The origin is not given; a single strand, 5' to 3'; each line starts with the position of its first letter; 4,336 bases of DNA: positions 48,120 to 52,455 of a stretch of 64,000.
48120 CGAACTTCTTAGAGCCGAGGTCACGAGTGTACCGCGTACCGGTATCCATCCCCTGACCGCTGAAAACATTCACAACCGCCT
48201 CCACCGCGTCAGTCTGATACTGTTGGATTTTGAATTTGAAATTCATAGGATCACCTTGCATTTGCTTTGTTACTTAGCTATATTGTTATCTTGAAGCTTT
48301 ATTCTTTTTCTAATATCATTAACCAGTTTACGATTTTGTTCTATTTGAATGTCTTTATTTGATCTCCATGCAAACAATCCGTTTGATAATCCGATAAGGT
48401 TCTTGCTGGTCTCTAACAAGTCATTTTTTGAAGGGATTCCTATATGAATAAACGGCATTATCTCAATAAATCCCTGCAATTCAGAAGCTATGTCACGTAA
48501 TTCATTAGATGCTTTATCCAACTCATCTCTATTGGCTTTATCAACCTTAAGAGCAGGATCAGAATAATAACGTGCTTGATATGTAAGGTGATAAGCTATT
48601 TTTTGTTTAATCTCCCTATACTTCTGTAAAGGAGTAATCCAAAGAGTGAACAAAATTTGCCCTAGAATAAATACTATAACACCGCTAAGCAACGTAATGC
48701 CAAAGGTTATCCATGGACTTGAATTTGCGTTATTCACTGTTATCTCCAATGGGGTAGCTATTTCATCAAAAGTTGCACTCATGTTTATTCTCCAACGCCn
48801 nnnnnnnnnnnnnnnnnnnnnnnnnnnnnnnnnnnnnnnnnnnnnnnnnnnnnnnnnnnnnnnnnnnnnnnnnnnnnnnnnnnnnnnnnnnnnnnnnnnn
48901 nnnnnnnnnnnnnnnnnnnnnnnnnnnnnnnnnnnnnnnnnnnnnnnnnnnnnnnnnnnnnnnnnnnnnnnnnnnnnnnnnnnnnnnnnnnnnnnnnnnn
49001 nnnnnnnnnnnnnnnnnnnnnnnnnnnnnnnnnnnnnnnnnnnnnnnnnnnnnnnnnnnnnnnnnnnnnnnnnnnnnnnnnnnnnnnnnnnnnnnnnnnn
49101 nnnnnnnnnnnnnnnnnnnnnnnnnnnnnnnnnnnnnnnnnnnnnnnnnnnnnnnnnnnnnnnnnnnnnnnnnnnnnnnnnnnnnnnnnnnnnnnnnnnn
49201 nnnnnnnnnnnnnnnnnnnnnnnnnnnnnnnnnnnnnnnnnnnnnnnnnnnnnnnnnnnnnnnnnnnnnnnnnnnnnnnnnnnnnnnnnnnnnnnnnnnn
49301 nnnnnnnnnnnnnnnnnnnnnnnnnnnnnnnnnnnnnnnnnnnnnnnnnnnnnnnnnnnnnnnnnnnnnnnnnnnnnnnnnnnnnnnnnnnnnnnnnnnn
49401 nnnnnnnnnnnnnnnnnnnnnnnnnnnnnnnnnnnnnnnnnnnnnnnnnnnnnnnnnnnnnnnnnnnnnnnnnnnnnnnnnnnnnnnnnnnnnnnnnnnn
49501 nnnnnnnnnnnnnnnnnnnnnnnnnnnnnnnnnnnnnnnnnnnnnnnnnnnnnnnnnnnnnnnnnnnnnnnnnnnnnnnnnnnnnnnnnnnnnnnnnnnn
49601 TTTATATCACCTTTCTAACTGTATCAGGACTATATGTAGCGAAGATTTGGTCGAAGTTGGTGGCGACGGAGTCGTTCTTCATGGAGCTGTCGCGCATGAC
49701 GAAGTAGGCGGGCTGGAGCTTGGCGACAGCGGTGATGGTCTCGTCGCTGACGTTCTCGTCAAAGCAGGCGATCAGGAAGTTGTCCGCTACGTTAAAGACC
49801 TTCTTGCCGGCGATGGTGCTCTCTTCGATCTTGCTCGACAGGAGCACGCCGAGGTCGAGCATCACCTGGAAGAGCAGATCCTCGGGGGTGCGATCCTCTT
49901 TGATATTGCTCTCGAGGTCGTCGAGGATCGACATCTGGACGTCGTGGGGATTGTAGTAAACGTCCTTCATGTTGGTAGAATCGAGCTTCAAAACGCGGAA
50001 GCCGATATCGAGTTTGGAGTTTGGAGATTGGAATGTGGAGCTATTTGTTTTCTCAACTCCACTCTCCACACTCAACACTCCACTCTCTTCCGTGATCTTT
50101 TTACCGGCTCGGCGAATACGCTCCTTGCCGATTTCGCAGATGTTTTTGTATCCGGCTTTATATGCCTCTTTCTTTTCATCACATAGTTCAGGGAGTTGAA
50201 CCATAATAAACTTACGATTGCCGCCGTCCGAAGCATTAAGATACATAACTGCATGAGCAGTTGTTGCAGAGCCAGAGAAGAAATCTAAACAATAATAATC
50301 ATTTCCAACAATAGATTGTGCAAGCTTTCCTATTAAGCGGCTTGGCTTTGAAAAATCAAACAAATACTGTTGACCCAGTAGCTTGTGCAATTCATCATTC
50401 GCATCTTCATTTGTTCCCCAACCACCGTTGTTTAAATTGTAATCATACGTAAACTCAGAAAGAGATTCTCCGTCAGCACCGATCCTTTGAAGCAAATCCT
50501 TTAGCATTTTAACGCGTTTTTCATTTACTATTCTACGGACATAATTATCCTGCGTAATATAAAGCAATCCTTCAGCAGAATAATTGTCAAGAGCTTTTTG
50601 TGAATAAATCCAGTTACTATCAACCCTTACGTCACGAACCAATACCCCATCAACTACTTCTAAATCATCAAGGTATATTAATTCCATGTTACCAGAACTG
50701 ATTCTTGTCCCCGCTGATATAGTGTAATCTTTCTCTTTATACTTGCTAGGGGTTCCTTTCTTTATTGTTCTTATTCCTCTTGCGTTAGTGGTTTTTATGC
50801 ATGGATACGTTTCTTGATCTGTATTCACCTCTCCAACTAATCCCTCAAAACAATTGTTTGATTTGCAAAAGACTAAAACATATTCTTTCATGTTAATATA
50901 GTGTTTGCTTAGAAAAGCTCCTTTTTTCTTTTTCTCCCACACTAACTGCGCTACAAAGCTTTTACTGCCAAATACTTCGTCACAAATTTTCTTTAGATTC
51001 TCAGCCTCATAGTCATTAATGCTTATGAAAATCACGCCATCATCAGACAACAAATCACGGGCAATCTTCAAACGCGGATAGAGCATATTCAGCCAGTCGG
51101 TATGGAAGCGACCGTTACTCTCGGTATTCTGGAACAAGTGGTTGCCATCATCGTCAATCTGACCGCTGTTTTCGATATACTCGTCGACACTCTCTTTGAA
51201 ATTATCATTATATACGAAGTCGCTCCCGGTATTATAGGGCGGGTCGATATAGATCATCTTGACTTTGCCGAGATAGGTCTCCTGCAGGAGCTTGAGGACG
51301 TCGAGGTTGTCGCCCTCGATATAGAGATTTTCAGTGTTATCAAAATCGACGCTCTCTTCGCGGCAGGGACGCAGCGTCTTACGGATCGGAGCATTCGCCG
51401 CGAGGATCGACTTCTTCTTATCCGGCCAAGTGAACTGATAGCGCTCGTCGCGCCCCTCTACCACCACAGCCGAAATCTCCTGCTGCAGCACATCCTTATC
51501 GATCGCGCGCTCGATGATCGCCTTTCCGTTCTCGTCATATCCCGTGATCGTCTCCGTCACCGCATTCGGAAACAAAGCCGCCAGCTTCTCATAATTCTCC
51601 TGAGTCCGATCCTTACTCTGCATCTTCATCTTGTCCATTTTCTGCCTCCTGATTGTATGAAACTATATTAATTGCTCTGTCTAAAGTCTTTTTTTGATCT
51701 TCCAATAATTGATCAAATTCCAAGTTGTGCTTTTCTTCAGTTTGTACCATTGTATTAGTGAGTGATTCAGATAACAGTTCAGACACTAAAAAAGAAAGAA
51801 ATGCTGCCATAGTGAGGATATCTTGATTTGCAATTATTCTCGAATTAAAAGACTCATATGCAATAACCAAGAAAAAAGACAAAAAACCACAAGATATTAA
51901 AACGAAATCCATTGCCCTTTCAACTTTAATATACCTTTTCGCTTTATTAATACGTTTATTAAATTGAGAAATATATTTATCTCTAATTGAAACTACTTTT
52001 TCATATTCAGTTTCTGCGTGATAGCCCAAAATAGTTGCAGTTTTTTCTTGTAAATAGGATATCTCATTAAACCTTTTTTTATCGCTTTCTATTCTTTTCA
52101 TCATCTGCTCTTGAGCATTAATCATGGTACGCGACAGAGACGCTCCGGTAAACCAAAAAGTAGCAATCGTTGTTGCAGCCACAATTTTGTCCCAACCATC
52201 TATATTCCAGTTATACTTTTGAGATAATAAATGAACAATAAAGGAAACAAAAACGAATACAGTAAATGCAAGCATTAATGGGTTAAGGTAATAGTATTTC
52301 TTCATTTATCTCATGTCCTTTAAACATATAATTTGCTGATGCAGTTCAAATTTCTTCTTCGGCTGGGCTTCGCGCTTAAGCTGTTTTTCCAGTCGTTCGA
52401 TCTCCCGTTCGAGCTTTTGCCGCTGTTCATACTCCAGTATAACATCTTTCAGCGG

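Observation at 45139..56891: Eight-gene composite operon: SNF2 helicase, two DUF4391-like proteins, 4-TM protein, Type III Mod, DUF4263/Shedu-like protein, TM protein, Type III Res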

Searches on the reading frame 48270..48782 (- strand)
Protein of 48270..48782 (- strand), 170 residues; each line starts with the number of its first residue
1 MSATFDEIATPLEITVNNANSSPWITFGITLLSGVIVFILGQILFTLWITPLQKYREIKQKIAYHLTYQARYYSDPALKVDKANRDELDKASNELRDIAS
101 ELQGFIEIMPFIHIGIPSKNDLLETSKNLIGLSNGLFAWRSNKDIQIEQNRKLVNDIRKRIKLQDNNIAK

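Call 3: search_protein_families(library=pfam, proteins=[window:48270-48782:-], max_evalue=0.01)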
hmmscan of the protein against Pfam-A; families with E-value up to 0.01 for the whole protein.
window:48270-48782:- (170 aa): 0 families

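Call 4: search_protein_families(library=padloc, proteins=[window:48270-48782:-], max_evalue=0.01)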
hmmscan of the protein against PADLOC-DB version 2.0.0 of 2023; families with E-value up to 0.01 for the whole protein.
window:48270-48782:- (170 aa): 0 families

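Call 5: search_protein_families(library=ncbifam, proteins=[window:48270-48782:-], max_evalue=0.01)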
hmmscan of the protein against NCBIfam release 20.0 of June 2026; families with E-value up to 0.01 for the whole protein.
window:48270-48782:- (170 aa): 0 families

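Call 39: find_homologous_proteins(query=window:48270-48782:-, max_evalue=0.001)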
Query window:48270-48782:- (170 aa): 5 proteins with E <= 0.001 among 31 candidates.
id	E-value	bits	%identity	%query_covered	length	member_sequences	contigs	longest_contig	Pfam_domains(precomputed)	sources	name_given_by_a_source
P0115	5.7e-106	369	100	100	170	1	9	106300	-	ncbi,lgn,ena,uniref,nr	ncbi:hypothetical protein [uncultured Ruminococcus sp.]|uniref:hypothetical protein n=1 Tax=uncultur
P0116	3.1e-54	201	58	96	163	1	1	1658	-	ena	-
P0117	6.7e-42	161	58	81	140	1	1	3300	-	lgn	-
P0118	5.7e-30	122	49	78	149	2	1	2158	-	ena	-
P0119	2.7e-25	107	51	64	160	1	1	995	-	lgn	-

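Call 41: find_encoding_contigs(protein=P0117, flank=5000, max_places=3)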
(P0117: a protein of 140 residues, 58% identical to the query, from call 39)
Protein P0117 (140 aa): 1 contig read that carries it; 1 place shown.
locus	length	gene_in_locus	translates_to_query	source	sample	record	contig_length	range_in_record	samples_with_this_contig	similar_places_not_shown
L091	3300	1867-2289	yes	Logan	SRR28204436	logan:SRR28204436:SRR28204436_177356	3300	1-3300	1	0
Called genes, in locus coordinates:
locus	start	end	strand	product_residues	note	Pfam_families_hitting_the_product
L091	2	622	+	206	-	?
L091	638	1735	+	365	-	PF01420:Methylase_S (weak)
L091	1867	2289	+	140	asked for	-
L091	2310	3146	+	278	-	PF04326:SLFN_AlbA_2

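Call 42: find_encoding_contigs(protein=P0118, flank=5000, max_places=3)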
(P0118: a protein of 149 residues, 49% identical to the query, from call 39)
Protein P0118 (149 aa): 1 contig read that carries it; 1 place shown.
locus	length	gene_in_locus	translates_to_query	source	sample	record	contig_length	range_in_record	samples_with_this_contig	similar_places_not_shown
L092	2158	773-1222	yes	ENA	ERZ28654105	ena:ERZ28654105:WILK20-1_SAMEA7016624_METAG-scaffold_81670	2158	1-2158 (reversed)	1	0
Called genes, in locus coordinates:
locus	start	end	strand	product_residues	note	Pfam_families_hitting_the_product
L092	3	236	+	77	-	PF00583:Acetyltransf_1, PF13508:Acetyltransf_7, PF13673:Acetyltransf_10, PF08445:FR47 (weak), PF13527:Acetyltransf_9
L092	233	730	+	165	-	PF13673:Acetyltransf_10, PF00583:Acetyltransf_1, PF13508:Acetyltransf_7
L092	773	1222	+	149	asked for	-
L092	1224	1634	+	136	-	PF00293:NUDIX, PF14815:NUDIX_4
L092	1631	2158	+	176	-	?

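Call 43: find_encoding_contigs(protein=P0116, flank=5000, max_places=3)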
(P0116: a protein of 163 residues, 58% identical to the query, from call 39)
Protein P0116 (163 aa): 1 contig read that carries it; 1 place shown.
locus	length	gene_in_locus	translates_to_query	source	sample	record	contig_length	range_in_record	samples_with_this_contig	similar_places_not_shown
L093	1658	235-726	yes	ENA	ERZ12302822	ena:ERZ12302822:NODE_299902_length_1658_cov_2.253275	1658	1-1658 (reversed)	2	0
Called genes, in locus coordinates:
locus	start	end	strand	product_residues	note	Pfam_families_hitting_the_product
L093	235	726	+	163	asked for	-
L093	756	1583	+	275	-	PF04326:SLFN_AlbA_2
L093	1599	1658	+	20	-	?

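Call 46: find_encoding_contigs(protein=P0115, flank=10000, max_places=6)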
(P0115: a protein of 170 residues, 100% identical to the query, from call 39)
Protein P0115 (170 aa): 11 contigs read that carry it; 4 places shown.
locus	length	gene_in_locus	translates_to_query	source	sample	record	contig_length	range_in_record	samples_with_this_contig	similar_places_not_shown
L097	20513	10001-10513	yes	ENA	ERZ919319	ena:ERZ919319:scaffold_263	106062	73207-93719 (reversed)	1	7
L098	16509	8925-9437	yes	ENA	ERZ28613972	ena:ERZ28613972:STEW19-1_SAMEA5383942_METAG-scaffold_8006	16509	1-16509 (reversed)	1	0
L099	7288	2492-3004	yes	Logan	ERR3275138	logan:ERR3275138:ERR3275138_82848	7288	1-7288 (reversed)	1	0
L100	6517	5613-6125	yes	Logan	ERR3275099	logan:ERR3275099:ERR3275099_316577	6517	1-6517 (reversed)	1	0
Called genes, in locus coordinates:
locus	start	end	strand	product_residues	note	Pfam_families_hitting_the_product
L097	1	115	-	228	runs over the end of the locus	PF13151:DUF3990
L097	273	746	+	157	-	-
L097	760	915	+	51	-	-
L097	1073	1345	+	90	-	-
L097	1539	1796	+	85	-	-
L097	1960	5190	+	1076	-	PF00176:SNF2-rel_dom, PF04851:ResIII, PF00271:Helicase_C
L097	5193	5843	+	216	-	PF14335:DUF4391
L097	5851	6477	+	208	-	PF14335:DUF4391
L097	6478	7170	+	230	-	-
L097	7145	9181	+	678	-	PF01555:N6_N4_Mtase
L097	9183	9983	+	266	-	PF14082:SduA_C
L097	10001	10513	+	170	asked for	-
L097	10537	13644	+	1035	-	PF04851:ResIII, PF00270:DEAD (weak), PF19778:RE_endonuc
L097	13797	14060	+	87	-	PF20648:DUF6809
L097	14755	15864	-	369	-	PF00404:Dockerin_1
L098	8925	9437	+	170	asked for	-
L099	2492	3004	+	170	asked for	-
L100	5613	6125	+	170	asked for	-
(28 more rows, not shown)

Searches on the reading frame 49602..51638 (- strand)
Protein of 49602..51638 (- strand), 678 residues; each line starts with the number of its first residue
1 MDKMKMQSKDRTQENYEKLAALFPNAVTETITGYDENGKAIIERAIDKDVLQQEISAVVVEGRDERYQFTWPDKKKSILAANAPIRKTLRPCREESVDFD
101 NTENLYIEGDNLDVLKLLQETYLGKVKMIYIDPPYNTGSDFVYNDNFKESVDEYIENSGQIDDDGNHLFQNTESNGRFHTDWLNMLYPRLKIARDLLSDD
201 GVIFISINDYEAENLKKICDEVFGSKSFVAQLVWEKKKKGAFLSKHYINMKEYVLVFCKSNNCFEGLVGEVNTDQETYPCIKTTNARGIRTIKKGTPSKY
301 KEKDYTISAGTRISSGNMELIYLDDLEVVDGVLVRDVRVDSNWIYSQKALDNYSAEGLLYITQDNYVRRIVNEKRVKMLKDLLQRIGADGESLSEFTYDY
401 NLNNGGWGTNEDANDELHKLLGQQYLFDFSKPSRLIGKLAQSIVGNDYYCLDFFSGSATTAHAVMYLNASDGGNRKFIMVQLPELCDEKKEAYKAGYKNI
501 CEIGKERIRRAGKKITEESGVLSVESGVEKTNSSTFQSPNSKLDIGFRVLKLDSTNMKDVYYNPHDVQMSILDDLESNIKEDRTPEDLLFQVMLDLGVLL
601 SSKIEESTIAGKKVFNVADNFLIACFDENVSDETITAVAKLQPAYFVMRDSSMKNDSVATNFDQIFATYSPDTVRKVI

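Call 3: search_protein_families(library=pfam, proteins=[window:49602-51638:-], max_evalue=0.01)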
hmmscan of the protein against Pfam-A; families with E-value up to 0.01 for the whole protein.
window:49602-51638:- (678 aa): 1 family
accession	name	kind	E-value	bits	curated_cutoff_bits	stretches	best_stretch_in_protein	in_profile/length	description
PF01555.25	N6_N4_Mtase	-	3.6e-28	99.5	26.7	1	126-470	1-205/221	DNA methylase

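Call 4: search_protein_families(library=padloc, proteins=[window:49602-51638:-], max_evalue=0.01)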
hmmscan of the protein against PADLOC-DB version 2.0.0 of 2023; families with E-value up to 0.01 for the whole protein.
window:49602-51638:- (678 aa): 26 families (the best 25 are shown)
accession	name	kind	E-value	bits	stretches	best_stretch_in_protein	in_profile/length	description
PDLC03634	MTase_III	-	1.4e-208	692.7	1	1-676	2-620/621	Type III methyltransferase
PDLC03641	MTase_III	-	1.8e-98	328.8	1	9-544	9-506/657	Type III methyltransferase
PDLC03637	MTase_III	-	4.8e-89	297.4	2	39-260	60-264/513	Type III methyltransferase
PDLC03644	MTase_III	-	3.7e-66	222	1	70-487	5-386/542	Type III methyltransferase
PDLC03640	MTase_III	-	5e-50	168.5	2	102-263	42-202/654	Type III methyltransferase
PDLC03642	MTase_III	-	1.5e-46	157.2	1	65-488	42-405/528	Type III methyltransferase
PDLC03636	MTase_III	-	2.8e-43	146.5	2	178-487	92-398/575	Type III methyltransferase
PDLC03639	MTase_III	-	7e-41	138.3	2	102-267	86-229/639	Type III methyltransferase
PDLC03635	MTase_III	-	2.1e-40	137.1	2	175-467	260-551/708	Type III methyltransferase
PDLC03646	MTase_III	-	6.9e-28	95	2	178-536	517-878/1057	Type III methyltransferase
PDLC03354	MTase_II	-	9.7e-27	92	1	74-262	32-209/425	Type II methyltransferase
PDLC03638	MTase_III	-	9.5e-26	88.3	2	179-482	428-665/816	Type III methyltransferase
PDLC03300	MTase_II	-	7e-22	75.9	1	101-265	9-168/302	Type II methyltransferase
PDLC03643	MTase_III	-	9e-21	72.5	2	186-262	1-77/465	Type III methyltransferase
PDLC03645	MTase_III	-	2e-19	67.2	2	106-255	142-269/709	Type III methyltransferase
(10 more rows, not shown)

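Call 5: search_protein_families(library=ncbifam, proteins=[window:49602-51638:-], max_evalue=0.01)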
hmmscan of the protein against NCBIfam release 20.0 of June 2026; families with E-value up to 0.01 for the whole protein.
window:49602-51638:- (678 aa): 2 families
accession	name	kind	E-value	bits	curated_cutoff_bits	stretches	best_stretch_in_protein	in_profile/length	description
NF008572.0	PRK11524.1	equivalog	7.2e-08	31.9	292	1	96-157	7-64/294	adenine-specific DNA-methyltransferase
NF050803.1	DnaMtaseCcrMCaul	equivalog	0.0023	16.9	830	0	105-260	5-141/350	adenine-specific DNA-methyltransferase CcrM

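Call 70: search_solved_structures(query=window:49602-51638:-, max_evalue=0.001)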
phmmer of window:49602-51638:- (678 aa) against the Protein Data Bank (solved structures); distinct sequences matched with E-value up to 0.001: 3.
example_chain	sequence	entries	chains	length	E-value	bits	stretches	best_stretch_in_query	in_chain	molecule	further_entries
4zcf_A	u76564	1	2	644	1.1e-54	189.3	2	35-261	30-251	Restriction endonuclease EcoP15I, modification subunit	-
6k0w_B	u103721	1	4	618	2.3e-54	188.2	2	66-276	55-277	Adenine specific DNA methyltransferase (Mod)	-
7dsu_A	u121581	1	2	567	1.3e-27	99.7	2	100-267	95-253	Mbo45V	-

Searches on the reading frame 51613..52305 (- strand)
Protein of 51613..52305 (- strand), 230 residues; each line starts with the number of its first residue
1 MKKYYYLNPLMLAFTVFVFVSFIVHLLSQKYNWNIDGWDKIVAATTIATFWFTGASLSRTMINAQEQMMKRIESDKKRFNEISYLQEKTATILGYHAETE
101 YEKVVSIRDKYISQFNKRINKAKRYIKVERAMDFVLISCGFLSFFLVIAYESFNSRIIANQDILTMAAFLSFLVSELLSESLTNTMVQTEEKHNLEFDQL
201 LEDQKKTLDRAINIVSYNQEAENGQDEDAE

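Call 3: search_protein_families(library=pfam, proteins=[window:51613-52305:-], max_evalue=0.01)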
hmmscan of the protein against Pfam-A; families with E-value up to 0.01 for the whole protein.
window:51613-52305:- (230 aa): 0 families

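Call 4: search_protein_families(library=padloc, proteins=[window:51613-52305:-], max_evalue=0.01)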
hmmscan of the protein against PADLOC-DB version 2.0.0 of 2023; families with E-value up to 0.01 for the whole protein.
window:51613-52305:- (230 aa): 2 families
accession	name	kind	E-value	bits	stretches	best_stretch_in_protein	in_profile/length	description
PDLC01694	typeIV_Cas11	-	8.8e-05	20.7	0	81-144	5-68/114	Cas11_0_IV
PDLC03795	RTasSLATT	-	0.0026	15.3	1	103-182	3-82/183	DRT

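Call 5: search_protein_families(library=ncbifam, proteins=[window:51613-52305:-], max_evalue=0.01)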
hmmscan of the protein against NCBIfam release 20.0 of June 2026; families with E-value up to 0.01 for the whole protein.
window:51613-52305:- (230 aa): 1 family
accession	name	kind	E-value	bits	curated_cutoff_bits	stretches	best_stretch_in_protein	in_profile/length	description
TIGR04370.1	glyco_rpt_poly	subfamily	0.00061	18.9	40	0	2-68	4-72/396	oligosaccharide repeat unit polymerase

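Call 44: find_homologous_proteins(query=window:51613-52305:-, max_evalue=0.001)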
Query window:51613-52305:- (230 aa): 2 proteins with E <= 0.001 among 242 candidates.
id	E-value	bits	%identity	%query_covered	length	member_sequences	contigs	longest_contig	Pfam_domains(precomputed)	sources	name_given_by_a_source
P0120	8.4e-142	488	99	100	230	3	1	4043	-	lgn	-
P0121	7.8e-10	57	25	96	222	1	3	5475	-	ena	-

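Call 45: find_encoding_contigs(protein=P0121, flank=6000, max_places=3)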
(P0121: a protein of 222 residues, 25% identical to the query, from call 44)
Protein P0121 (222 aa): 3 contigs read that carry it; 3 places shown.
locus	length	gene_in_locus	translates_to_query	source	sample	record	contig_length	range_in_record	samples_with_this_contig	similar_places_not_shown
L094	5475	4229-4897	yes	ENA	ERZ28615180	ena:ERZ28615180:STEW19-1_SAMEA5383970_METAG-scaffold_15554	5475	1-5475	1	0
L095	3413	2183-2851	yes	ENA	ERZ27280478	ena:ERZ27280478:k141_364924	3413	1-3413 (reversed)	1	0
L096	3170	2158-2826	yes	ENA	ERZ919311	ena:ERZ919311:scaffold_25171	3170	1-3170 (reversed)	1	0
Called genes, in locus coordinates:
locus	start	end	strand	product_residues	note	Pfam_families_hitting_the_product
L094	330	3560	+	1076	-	PF00270:DEAD (faint), PF00176:SNF2-rel_dom, PF04851:ResIII, PF00271:Helicase_C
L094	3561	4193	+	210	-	PF14335:DUF4391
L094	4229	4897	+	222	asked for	-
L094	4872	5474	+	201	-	?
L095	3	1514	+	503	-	?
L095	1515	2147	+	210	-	PF14335:DUF4391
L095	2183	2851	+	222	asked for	-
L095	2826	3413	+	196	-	?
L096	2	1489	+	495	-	?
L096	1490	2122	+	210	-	PF14335:DUF4391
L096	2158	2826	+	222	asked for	-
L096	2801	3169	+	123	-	?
